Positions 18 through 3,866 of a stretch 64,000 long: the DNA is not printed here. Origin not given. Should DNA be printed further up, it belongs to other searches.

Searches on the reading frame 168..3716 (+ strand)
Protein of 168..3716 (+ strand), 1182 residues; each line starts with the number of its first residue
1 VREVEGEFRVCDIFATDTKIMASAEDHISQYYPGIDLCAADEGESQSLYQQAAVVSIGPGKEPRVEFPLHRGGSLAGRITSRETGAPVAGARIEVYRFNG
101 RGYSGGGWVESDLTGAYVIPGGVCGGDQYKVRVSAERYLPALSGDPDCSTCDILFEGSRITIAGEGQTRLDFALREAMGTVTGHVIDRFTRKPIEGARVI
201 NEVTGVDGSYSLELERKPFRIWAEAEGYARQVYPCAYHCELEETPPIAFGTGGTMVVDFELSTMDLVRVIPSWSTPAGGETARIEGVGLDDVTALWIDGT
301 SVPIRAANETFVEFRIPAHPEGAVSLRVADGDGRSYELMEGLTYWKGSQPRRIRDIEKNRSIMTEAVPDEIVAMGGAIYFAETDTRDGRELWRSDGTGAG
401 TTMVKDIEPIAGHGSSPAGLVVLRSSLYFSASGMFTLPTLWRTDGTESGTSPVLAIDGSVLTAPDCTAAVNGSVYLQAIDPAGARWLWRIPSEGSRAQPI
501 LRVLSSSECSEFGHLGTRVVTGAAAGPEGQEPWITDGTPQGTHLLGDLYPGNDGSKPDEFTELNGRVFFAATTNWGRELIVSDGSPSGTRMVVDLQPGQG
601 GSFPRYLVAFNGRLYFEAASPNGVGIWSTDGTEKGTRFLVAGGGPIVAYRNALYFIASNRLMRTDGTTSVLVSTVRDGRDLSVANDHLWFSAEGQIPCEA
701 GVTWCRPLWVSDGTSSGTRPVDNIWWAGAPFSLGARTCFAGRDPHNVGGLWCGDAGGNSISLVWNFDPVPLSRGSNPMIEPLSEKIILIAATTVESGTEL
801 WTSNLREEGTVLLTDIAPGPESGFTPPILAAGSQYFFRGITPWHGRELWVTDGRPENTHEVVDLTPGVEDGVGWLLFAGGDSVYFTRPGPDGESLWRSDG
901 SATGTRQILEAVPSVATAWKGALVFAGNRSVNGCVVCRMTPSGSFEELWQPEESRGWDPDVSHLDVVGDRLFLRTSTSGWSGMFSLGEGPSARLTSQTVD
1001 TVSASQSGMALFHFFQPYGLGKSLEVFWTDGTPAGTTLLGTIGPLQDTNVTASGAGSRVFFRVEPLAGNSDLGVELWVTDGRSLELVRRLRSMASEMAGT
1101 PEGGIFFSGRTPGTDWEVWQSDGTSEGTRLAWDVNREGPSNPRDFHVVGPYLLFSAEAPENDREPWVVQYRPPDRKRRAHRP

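Call 89: search_protein_families(library=pfam, proteins=[window:168-3716:+], max_evalue=0.00001)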
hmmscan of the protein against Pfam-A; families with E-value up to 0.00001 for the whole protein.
window:168-3716:+ (1182 aa): 1 family
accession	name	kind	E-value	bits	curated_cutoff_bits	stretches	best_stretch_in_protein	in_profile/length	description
PF13620.12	CarboxypepD_reg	-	7.2e-14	52.3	32.3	1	74-174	1-81/82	Carboxypeptidase regulatory-like domain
